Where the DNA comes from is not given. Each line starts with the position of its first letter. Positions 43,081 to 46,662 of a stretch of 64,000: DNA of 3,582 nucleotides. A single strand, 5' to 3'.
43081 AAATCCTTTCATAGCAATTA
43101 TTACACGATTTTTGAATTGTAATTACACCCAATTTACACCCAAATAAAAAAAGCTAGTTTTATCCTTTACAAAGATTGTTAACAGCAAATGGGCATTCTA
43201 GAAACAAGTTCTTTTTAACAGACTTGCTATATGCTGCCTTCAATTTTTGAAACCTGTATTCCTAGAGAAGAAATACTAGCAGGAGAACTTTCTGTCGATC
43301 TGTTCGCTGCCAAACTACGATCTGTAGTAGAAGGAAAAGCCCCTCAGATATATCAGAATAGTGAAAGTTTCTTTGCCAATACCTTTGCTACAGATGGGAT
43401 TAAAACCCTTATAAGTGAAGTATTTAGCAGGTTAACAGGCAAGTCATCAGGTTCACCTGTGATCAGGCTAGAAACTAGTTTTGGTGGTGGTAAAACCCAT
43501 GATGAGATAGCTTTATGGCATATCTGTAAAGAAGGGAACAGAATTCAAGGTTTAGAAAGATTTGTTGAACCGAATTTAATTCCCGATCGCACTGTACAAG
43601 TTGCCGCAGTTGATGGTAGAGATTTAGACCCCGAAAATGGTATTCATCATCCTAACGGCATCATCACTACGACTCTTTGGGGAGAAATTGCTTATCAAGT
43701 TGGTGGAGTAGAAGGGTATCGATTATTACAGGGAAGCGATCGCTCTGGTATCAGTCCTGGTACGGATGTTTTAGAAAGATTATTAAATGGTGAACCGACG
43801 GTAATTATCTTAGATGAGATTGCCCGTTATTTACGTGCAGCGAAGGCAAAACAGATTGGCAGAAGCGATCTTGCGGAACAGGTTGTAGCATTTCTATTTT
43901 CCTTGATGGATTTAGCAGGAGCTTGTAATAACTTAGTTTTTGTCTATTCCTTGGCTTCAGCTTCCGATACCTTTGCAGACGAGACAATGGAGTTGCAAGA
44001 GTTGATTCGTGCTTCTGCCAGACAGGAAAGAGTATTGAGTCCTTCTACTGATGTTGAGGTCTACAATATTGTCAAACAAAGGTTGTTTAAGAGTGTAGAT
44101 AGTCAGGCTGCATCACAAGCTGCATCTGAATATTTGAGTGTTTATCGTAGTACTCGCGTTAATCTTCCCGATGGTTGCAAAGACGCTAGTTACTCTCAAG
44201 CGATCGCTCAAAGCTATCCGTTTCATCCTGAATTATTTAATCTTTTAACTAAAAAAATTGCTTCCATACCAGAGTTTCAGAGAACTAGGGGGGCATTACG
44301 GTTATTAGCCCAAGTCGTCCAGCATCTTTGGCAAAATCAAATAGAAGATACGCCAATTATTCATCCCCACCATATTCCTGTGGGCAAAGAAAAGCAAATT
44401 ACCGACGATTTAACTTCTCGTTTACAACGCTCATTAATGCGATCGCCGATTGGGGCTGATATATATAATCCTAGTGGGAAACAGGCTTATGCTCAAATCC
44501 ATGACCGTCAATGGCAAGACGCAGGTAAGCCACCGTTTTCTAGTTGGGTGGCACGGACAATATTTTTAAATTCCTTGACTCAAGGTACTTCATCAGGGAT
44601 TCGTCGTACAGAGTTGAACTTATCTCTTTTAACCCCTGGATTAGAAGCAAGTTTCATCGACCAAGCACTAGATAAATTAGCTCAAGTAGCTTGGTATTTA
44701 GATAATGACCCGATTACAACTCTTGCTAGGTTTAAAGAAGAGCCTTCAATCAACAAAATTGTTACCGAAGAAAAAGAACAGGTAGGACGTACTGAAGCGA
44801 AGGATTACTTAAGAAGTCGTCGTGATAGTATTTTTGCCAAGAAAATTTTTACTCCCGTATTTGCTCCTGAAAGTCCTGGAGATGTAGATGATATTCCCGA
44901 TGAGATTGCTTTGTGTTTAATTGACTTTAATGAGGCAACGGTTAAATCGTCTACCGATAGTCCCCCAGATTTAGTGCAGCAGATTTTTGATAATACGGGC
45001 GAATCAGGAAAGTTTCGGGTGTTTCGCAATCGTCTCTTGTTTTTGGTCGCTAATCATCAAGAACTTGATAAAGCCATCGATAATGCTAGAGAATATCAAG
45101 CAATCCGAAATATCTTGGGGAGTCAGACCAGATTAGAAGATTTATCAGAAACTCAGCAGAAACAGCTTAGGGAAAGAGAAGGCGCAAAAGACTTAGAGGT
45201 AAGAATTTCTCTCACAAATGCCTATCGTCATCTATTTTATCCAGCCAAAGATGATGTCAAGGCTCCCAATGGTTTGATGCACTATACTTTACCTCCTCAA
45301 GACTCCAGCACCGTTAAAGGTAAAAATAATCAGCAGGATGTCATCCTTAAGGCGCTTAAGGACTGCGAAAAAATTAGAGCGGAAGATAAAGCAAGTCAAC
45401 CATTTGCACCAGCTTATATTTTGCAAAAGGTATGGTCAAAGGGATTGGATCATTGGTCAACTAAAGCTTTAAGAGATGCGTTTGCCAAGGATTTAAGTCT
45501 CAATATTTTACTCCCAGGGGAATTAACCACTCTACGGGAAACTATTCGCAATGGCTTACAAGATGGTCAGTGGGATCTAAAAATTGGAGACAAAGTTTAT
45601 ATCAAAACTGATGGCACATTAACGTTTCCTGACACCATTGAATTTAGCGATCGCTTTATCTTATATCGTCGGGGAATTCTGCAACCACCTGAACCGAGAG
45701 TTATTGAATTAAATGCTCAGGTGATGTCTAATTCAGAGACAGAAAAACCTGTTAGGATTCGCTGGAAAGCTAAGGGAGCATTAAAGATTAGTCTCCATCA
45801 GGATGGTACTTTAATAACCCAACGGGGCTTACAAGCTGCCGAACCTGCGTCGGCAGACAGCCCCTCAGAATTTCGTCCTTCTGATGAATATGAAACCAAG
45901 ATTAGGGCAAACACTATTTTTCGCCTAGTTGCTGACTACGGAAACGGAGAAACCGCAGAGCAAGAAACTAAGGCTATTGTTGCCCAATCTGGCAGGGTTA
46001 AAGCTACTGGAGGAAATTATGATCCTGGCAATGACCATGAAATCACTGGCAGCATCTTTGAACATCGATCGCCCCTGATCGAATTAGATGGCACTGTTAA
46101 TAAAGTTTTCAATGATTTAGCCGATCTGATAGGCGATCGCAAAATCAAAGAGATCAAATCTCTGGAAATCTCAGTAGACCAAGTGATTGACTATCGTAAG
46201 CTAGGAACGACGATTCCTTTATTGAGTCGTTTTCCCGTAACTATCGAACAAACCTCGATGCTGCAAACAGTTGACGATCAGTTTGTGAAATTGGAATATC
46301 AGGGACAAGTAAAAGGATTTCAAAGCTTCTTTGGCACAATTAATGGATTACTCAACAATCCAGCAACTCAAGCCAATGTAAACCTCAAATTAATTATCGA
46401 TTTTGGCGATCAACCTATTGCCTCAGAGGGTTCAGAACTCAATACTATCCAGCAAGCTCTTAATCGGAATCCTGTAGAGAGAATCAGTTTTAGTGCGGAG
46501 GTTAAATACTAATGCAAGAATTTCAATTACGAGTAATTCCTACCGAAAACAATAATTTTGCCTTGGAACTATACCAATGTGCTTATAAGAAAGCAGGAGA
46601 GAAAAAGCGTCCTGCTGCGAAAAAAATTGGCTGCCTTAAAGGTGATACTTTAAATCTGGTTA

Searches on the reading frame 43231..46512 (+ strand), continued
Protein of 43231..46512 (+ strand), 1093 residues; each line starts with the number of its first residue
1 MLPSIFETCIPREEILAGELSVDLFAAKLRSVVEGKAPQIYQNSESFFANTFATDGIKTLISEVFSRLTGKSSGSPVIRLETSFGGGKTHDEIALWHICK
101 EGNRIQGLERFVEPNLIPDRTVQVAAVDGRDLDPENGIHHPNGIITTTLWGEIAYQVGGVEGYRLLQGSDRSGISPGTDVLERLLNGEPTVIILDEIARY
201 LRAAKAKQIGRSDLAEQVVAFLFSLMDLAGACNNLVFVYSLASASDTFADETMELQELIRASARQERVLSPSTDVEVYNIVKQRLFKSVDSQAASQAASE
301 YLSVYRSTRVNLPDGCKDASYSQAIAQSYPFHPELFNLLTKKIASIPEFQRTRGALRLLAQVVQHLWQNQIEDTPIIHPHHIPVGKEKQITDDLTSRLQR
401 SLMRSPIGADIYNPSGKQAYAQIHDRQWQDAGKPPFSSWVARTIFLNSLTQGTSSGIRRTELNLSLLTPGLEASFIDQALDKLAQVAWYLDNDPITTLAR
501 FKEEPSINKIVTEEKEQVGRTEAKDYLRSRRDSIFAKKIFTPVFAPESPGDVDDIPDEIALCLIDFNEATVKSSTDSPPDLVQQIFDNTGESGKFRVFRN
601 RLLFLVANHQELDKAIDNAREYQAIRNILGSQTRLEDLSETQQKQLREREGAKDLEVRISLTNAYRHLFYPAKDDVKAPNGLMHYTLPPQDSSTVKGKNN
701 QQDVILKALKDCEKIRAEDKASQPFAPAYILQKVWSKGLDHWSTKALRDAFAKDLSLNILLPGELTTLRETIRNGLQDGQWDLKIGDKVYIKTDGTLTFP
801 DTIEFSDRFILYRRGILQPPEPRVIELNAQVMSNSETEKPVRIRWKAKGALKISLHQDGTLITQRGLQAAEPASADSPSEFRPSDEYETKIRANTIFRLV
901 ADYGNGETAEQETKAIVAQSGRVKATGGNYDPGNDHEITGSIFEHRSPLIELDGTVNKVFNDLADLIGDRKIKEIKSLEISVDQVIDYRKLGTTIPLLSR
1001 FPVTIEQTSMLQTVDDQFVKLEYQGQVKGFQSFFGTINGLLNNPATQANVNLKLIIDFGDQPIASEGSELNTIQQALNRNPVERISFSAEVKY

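Call 59: find_homologous_proteins(query=L003:11955-12542:+, max_evalue=0.001)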
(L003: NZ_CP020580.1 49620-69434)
Query L003:11955-12542:+ (195 aa): 1327 proteins with E <= 0.001 among 1396 candidates; the best 120 are listed.
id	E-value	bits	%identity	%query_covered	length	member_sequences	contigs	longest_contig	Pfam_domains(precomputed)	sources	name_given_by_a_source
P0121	5.8e-119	413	89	100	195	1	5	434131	PF12635.13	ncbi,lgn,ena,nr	ncbi:TPA: DUF3780 domain-containing protein [Escherichia coli]|nr:DUF3780 domain-containing protein 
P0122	3.2e-118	410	89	100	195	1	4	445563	PF12635.13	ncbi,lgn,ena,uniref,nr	ncbi:anti-phage-associated DUF3780 domain-containing protein [Escherichia coli]|uniref:anti-phage-as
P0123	1.2e-117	409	88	100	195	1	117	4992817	PF12635.13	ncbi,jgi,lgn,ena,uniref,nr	ncbi:Protein of uncharacterised function (DUF3780) [Enterobacter hormaechei]|jgi:hypothetical protei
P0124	1.5e-117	408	89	100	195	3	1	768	PF12635.13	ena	-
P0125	4.5e-117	407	88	100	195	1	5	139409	PF12635.13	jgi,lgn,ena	-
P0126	4.7e-117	407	88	100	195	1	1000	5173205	PF12635.13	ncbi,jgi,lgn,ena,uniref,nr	ncbi:anti-phage-associated DUF3780 domain-containing protein [Escherichia coli]|uniref:DUF3780 domai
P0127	7.3e-117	406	88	100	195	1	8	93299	PF12635.13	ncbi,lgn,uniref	ncbi:anti-phage-associated DUF3780 domain-containing protein [Enterobacter bugandensis]|uniref:anti-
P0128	1.2e-116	405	88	100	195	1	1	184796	PF12635.13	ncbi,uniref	ncbi:anti-phage-associated DUF3780 domain-containing protein [Escherichia coli]|uniref:anti-phage-as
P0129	1.6e-116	405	88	100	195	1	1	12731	PF12635.13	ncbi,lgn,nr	ncbi:DUF3780 domain-containing protein [Escherichia coli]|nr:DUF3780 domain-containing protein [Esch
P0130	1.8e-116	405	88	100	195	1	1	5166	PF12635.13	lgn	-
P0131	1.8e-116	405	88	100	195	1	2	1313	PF12635.13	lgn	-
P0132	4.3e-116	403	88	100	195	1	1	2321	PF12635.13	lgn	-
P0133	4.4e-116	403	87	100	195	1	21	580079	PF12635.13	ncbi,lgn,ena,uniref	ncbi:TPA: anti-phage-associated DUF3780 domain-containing protein [Enterobacter roggenkampii]|uniref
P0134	7.0e-116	403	88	100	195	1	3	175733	PF12635.13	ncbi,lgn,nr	ncbi:DUF3780 domain-containing protein [Escherichia coli]|nr:DUF3780 domain-containing protein [Esch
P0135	8.1e-116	403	88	100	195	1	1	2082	PF12635.13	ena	-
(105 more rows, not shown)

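Call 66: predict_structure(alignment_id=A3)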
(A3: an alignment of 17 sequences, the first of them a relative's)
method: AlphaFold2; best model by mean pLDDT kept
length: 195 residues; sequences in the alignment: 17
mean_pLDDT: 50.7   pTM: 0.47
mean pLDDT of the five models: 50.7, 44.1, 43.7, 41.7, 38.6
residues with pLDDT >= 90: 0; 70-90: 25; 50-70: 67; < 50: 103
segments of 3 or more residues with pLDDT < 50: 1-17, 20-31, 35-58, 78-88, 145-147, 161-195
pLDDT, mean of each block of 10 residues (from residue 1): 24 42 42 47 39 45 60 57 46 65 67 73 76 68 53 65 37 31 34 34
secondary structure, 60 per line:
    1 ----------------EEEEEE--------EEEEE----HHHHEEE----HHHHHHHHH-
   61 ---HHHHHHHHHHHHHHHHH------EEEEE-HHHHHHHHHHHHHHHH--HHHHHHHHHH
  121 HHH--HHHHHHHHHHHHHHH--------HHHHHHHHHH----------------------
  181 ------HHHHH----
elements in order: E17-22 E31-35 H40-43 E44-46 H51-59 H64-80 E87-91 H93-108 H111-123 H126-140 H149-158 H187-191

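Call 74: list_cluster_members(proteins=[window:48850-51525:+, window:48880-51525:+, window:43231-46512:+, window:53831-57022:+, window:51554-52048:+])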
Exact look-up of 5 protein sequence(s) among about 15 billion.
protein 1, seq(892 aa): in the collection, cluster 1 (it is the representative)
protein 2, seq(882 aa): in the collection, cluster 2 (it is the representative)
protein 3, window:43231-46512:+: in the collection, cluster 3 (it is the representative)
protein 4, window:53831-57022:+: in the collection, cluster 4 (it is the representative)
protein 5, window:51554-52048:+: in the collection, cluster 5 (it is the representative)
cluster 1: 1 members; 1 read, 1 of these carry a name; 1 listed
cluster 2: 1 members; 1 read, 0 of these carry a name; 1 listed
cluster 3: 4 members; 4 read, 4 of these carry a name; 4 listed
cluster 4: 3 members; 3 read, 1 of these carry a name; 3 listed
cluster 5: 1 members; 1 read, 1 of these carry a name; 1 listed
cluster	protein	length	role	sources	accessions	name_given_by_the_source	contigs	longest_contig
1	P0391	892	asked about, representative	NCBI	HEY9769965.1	MAG TPA: DNA methylase [Coleofasciculaceae cyanobacterium]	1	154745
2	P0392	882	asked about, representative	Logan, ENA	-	-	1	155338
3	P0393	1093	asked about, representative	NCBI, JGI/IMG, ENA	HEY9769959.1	MAG TPA: DUF499 domain-containing protein [Coleofasciculaceae cyanobacterium] | hypothetical protein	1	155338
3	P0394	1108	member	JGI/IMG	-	hypothetical protein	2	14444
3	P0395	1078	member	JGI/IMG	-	hypothetical protein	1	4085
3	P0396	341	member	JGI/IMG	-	hypothetical protein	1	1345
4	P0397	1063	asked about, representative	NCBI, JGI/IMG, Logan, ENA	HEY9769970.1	MAG TPA: helicase-related protein [Coleofasciculaceae cyanobacterium] | SNF2 family DNA or RNA helicase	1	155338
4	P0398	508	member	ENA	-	-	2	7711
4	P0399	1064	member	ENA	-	-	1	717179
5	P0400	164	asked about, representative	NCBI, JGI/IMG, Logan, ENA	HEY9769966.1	MAG TPA: hypothetical protein V6C71_15975 [Coleofasciculaceae cyanobacterium] | hypothetical protein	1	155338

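Call 87: search_solved_structures(query=window:43231-46512:+, max_evalue=0.01)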
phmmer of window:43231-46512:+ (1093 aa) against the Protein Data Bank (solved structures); distinct sequences matched with E-value up to 0.01: 0.

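Call 100: search_solved_structures(query=P0122, max_evalue=0.01)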
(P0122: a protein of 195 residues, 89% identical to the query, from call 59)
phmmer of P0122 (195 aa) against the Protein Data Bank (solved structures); distinct sequences matched with E-value up to 0.01: 0.

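Call 105: get_annotated_region(hit=H30, flank=9000)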
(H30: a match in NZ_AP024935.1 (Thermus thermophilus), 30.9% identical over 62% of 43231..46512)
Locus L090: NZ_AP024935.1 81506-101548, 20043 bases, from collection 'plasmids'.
description: Thermus thermophilus strain AA3-7 plasmid pAA3-7c, complete sequence
organism: Thermus thermophilus (NCBI taxid 274)
taxonomy: Bacteria; Deinococcota; Deinococci; Thermales; Thermaceae; Thermus; Thermus thermophilus
host: -; source: -; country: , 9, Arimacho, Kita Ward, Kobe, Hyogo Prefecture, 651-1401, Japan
typing (MOB-suite, as given by PLSDB): non-mobilizable; mating-pair formation MPF_T
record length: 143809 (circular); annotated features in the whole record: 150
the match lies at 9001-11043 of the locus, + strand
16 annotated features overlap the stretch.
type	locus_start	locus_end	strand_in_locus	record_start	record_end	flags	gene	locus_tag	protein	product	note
CDS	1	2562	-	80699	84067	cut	-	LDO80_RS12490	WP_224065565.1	helicase-related protein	-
CDS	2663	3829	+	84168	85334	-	-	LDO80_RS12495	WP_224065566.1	Fic family protein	-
CDS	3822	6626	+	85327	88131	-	-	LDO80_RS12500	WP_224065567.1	DUF1156 domain-containing protein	-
CDS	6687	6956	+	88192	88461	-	-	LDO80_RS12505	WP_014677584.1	type II toxin-antitoxin system HicA family toxin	-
CDS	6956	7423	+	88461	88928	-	-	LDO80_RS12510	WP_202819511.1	toxin-antitoxin system HicB family antitoxin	-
CDS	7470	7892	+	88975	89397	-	-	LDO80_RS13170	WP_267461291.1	helix-turn-helix transcriptional regulator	-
CDS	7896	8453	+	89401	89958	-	-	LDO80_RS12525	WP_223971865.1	helix-turn-helix domain-containing protein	-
CDS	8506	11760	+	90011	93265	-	-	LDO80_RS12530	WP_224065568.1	Swt1 family HEPN domain-containing protein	-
CDS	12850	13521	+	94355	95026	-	-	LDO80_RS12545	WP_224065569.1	sugar ABC transporter permease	-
CDS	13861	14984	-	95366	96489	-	-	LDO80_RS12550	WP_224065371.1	IS3 family transposase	-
CDS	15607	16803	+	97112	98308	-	-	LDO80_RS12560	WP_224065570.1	hypothetical protein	-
CDS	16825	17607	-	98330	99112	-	-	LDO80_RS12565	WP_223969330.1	hypothetical protein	-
CDS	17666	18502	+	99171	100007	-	-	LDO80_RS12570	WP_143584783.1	IS982 family transposase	-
CDS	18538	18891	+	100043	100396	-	-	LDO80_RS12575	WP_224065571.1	HNH endonuclease signature motif containing protein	-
CDS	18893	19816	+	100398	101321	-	-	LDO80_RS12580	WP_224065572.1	M48 family metallopeptidase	-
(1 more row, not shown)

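Call 106: get_annotated_region(hit=H39, flank=9000)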
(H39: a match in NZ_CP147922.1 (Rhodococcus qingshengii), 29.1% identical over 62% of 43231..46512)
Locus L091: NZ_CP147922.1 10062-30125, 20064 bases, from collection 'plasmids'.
description: Rhodococcus qingshengii strain 190158 plasmid unnamed, complete sequence
organism: Rhodococcus qingshengii (NCBI taxid 334542)
taxonomy: Bacteria; Actinomycetota; Actinomycetes; Mycobacteriales; Nocardiaceae; Rhodococcus; Rhodococcus qingshengii
host: -; source: sediment,mangrove; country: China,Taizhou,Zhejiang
typing (MOB-suite, as given by PLSDB): mobilizable; relaxase MOBP
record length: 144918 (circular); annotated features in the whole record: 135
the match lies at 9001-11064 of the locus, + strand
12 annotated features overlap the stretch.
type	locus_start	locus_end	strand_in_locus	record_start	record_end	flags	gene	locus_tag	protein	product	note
CDS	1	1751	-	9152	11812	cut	-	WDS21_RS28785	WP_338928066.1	DEAD/DEAH box helicase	-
CDS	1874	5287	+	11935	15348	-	-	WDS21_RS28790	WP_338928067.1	helicase-related protein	-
CDS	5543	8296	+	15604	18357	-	-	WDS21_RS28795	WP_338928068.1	DUF1156 domain-containing protein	-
CDS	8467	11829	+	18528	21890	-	-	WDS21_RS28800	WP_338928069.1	Swt1 family HEPN domain-containing protein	-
CDS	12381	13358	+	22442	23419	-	-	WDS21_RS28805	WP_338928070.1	hypothetical protein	-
CDS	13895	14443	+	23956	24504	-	-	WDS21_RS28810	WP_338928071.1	recombinase family protein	GO:0006310 - DNA recombination [Evidence IEA]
CDS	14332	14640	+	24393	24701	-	-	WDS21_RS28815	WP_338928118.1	pentapeptide repeat-containing protein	-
CDS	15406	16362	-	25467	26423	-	-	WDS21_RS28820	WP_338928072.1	alpha/beta hydrolase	-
CDS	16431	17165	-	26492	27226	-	-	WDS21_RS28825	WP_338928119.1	IclR family transcriptional regulator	GO:0006355 - regulation of DNA-templated transcription [Evidence IEA]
CDS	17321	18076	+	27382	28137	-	-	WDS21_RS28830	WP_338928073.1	class II aldolase/adducin family protein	-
CDS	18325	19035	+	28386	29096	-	-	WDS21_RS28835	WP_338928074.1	NAD(P)-dependent oxidoreductase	-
CDS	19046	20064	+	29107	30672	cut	-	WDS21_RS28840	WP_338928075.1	ABC transporter substrate-binding protein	-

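Call 107: get_annotated_region(hit=H54, flank=9000)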
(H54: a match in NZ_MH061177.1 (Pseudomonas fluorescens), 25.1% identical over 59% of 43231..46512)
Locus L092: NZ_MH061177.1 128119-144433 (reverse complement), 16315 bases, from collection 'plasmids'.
description: Pseudomonas fluorescens strain P69 plasmid pG69, complete sequence
organism: Pseudomonas fluorescens (NCBI taxid 294)
taxonomy: Bacteria; Pseudomonadota; Gammaproteobacteria; Pseudomonadales; Pseudomonadaceae; Pseudomonas; Pseudomonas fluorescens
host: -; source: -; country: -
typing (MOB-suite, as given by PLSDB): conjugative; replicon rep_cluster_1269; relaxase MOBP; mating-pair formation MPF_I
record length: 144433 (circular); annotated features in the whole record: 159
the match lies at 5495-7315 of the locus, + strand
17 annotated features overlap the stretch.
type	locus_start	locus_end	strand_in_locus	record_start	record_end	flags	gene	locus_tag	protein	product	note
CDS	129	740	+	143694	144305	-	-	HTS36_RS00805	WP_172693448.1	hypothetical protein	-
CDS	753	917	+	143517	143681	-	-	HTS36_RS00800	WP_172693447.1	hypothetical protein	-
CDS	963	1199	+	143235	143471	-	-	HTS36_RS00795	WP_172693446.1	hypothetical protein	-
CDS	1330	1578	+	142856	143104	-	-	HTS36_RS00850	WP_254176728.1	antirestriction protein ArdR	-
CDS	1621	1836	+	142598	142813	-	-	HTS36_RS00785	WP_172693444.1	hypothetical protein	-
CDS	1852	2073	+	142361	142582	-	-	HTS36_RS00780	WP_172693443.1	hypothetical protein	-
CDS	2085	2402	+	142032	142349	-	-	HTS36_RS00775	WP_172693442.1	hypothetical protein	-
CDS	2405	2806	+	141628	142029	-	-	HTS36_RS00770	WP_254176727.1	hypothetical protein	-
CDS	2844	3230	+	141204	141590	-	-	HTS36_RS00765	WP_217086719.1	hypothetical protein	-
CDS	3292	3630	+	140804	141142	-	-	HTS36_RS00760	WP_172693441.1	hypothetical protein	-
CDS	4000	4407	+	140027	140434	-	-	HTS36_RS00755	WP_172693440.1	helix-turn-helix domain-containing protein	-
CDS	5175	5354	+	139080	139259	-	-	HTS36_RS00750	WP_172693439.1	hypothetical protein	-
CDS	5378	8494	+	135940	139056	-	-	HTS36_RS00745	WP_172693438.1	anti-phage-associated DUF499 domain-containing protein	-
CDS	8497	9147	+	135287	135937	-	-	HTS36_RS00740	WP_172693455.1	anti-phage-associated DUF3780 domain-containing protein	-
CDS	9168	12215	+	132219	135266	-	-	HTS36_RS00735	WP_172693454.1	anti-phage-associated DUF1156 domain-containing protein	-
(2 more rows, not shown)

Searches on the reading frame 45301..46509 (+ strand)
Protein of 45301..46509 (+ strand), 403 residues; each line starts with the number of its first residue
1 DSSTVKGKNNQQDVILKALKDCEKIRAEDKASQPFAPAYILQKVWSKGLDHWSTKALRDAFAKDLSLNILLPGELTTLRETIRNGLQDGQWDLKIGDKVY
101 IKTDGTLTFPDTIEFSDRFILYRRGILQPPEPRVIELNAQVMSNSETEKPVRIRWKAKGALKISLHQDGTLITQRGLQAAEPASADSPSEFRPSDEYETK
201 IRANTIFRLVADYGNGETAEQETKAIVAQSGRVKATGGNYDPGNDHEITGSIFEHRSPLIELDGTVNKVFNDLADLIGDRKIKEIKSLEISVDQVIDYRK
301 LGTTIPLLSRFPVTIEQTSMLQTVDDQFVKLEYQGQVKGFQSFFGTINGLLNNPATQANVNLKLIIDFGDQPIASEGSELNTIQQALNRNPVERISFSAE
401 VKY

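Call 84: search_protein_families(library=pfam, proteins=[window:45301-46509:+], max_evalue=1)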
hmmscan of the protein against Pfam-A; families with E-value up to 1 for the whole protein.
seq(403 aa): 0 families
